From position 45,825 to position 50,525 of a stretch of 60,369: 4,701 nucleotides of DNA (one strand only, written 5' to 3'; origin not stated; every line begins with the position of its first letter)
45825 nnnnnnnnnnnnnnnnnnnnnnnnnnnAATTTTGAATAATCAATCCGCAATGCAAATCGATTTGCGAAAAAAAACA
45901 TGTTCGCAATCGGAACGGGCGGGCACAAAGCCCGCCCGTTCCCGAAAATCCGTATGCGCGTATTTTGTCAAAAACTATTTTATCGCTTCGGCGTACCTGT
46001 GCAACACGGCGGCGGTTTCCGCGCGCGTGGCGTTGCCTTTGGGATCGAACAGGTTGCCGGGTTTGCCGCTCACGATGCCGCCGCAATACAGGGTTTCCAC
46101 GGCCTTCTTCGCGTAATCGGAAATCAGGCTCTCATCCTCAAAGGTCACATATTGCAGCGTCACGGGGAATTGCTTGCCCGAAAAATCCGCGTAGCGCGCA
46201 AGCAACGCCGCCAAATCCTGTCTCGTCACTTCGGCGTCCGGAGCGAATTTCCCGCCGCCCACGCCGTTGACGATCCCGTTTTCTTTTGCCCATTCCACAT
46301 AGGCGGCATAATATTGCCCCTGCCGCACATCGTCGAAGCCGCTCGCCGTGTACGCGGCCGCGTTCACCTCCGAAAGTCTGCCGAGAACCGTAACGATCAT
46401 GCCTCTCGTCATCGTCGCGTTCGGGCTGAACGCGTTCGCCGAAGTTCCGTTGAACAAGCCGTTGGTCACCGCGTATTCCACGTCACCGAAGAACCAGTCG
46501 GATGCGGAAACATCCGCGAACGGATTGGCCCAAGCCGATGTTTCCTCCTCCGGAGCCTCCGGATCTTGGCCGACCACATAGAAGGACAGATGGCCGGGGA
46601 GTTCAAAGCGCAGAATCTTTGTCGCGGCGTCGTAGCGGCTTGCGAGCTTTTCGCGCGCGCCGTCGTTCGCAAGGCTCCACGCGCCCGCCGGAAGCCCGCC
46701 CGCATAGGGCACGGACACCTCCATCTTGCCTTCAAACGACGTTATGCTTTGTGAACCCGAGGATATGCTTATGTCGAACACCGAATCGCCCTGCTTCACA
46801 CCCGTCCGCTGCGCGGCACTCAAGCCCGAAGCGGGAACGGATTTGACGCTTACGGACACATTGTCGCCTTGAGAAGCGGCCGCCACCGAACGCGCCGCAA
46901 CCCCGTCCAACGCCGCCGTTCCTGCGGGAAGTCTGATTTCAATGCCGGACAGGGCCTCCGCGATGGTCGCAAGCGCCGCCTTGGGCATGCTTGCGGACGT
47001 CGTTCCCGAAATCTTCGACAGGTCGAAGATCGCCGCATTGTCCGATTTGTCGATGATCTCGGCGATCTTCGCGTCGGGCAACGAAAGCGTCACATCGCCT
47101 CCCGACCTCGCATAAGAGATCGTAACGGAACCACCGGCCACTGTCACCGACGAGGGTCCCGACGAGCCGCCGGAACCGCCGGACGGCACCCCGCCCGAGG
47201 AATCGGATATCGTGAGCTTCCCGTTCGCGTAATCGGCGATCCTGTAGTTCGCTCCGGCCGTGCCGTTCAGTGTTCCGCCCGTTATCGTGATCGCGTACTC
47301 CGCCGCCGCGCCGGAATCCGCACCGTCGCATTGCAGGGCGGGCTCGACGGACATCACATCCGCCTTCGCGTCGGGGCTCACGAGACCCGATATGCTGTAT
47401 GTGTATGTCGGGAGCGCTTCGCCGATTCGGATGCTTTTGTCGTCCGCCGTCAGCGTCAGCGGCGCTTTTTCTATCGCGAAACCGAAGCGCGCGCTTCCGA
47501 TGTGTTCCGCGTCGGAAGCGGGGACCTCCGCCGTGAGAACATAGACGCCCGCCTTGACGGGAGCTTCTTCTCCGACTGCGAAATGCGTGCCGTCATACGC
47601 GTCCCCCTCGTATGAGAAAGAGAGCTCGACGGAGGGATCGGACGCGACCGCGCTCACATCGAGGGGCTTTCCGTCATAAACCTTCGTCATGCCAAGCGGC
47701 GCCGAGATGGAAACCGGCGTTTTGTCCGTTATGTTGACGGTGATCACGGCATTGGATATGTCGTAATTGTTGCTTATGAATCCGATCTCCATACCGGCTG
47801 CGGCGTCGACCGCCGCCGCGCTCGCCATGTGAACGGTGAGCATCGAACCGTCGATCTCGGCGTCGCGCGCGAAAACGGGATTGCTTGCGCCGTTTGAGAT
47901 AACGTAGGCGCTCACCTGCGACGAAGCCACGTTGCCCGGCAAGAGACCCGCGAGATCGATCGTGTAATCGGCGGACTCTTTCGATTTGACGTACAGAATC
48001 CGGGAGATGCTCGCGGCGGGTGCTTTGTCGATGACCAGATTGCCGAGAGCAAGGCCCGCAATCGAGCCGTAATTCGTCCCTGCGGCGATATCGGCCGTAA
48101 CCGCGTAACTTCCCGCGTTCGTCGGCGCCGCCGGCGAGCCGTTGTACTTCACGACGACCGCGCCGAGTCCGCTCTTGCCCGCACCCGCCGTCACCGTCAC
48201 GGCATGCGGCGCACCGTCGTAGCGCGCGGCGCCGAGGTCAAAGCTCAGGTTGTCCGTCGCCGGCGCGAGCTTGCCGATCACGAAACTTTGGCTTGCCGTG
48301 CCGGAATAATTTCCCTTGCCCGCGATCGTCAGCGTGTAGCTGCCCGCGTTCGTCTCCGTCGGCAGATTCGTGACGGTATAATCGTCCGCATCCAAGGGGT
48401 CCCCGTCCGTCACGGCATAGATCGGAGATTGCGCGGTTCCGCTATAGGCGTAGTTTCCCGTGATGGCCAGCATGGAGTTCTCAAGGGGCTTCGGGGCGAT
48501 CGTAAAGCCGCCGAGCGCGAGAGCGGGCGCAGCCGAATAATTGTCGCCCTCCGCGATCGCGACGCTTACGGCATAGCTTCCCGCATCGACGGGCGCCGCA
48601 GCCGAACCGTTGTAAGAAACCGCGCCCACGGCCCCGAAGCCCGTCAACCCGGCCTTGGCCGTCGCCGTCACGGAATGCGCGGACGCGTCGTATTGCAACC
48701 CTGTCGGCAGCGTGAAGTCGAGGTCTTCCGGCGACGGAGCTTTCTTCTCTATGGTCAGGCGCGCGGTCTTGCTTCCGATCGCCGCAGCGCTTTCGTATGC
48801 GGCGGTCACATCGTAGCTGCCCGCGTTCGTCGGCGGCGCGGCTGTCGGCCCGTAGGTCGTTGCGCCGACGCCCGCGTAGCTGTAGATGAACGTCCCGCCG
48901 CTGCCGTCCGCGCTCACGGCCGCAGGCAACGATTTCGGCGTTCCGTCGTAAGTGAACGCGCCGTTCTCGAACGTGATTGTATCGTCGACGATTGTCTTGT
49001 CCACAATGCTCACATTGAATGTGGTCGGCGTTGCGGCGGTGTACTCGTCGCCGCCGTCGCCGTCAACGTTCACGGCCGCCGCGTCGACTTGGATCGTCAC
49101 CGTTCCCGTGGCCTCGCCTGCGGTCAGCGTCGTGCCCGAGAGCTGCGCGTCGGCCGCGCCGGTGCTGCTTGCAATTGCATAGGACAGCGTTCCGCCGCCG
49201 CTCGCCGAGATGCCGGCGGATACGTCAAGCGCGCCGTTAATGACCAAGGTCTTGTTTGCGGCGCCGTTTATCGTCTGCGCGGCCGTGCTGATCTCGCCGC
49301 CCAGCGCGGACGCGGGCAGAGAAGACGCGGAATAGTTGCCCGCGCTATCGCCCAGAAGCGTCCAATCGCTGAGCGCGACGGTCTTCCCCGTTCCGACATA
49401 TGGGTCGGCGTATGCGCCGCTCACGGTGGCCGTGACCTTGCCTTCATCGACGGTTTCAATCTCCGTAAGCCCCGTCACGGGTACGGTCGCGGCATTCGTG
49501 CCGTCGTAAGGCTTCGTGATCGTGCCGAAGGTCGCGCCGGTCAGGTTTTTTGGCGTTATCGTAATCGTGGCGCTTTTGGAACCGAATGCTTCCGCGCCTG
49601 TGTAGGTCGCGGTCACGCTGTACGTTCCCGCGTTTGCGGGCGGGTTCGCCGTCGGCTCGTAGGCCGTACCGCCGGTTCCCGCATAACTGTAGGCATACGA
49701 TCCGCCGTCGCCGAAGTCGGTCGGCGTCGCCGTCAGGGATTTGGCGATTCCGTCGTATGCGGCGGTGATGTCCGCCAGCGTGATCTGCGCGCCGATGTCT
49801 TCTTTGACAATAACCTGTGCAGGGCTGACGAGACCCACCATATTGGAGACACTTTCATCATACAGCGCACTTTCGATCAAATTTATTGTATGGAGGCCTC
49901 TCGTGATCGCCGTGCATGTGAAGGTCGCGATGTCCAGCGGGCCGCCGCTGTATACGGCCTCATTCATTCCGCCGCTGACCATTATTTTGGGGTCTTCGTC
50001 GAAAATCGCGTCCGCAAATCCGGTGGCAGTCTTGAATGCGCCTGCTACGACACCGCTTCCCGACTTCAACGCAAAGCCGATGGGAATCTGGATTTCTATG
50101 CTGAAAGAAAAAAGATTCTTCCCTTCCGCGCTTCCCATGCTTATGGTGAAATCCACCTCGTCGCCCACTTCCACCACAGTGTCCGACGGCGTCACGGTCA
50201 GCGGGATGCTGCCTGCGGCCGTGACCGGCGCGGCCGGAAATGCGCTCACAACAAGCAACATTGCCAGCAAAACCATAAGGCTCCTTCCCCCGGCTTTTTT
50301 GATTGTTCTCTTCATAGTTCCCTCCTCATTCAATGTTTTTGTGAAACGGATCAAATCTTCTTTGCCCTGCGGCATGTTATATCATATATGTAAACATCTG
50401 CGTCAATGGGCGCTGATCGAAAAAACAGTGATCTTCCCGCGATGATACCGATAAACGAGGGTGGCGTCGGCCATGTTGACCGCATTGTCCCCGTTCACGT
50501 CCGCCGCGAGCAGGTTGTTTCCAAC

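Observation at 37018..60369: Non-cellulolytic cohesin-dockerin-SLH surface-display locus with giant adhesin-like cargo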

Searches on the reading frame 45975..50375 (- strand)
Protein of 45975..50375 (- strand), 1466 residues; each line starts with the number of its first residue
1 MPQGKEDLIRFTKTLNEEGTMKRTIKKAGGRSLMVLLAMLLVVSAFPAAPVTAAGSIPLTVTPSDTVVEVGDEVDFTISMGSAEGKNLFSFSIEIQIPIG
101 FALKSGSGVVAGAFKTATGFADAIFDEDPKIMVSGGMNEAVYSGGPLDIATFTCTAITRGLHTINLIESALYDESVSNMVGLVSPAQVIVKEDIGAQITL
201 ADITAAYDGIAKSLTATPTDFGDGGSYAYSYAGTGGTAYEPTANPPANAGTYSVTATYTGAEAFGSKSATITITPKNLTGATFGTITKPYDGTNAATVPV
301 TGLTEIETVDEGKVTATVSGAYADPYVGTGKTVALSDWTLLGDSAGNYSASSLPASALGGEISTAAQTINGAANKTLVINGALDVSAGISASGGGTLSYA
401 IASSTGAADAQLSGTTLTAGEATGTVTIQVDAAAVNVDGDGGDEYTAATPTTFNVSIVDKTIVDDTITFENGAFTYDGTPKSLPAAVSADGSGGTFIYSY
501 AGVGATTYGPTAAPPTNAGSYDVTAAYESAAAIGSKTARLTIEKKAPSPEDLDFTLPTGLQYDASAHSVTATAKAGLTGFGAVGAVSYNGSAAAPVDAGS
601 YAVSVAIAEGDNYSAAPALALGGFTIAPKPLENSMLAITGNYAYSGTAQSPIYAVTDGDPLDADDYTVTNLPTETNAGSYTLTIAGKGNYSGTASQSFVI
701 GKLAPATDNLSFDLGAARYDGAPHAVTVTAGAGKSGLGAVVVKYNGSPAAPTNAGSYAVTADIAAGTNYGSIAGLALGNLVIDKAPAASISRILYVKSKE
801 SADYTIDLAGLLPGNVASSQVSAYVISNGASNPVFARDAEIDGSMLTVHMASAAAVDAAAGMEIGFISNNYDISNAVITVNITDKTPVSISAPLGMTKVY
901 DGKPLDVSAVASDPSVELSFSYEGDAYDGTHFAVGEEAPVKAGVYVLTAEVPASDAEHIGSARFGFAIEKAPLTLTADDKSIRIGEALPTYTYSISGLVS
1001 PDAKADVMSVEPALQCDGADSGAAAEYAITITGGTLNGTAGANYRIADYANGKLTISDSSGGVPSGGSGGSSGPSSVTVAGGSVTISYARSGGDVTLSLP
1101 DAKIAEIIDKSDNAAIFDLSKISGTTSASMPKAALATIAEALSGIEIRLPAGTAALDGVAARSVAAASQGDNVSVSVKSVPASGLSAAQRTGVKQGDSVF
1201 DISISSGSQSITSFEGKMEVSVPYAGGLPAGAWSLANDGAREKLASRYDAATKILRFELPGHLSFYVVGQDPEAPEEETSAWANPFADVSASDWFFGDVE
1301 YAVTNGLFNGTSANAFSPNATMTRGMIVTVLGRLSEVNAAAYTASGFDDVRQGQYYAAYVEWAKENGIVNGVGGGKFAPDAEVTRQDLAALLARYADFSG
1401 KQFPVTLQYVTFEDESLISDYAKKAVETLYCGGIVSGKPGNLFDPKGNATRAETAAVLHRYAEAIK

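Call 4: search_protein_families(library=pfam, proteins=[window:45975-50375:-], max_evalue=0.01)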
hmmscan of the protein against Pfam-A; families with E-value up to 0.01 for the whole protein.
window:45975-50375:- (1466 aa): 4 families
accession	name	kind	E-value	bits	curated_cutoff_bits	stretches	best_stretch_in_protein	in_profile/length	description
PF18887.5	MBG_3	-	1e-32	112.5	25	5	717-785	10-71/72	MBG domain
PF00395.25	SLH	-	1.1e-30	105.8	20.8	3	1347-1389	2-44/44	S-layer homology domain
PF18657.6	YDG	-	1.8e-13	51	25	1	274-352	1-82/85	YDG domain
PF18676.6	MBG_2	-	6.8e-11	43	25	1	973-1055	1-72/72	MBG domain (YGX type)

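Call 77: search_protein_families(library=ncbifam, proteins=[window:45975-50375:-], max_evalue=0.01)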
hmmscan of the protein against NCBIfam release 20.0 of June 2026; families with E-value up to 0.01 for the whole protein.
window:45975-50375:- (1466 aa): 1 family
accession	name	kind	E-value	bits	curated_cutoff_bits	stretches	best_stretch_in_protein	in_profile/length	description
NF033190.2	inl_like_NEAT_1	exception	2.1e-09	36.3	1275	1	1292-1392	648-748/754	NEAT domain-containing leucine-rich repeat protein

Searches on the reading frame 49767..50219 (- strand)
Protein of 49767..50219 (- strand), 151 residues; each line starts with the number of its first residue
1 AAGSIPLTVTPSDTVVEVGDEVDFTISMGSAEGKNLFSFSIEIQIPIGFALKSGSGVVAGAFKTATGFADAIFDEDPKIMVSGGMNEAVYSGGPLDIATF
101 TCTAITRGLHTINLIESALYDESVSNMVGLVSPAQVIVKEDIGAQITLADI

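Call 8: search_protein_families(library=pfam, proteins=[window:49767-50219:-], max_evalue=10)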
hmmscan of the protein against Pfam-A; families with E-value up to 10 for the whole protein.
seq(151 aa): 2 families
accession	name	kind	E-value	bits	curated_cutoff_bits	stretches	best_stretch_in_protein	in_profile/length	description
PF00288.32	GHMP_kinases_N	-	0.031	14.9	22.3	1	37-102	18-85/87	GHMP kinases N terminal domain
PF00801.26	PKD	-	0.13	12.7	23.5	1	7-29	2-24/80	PKD domain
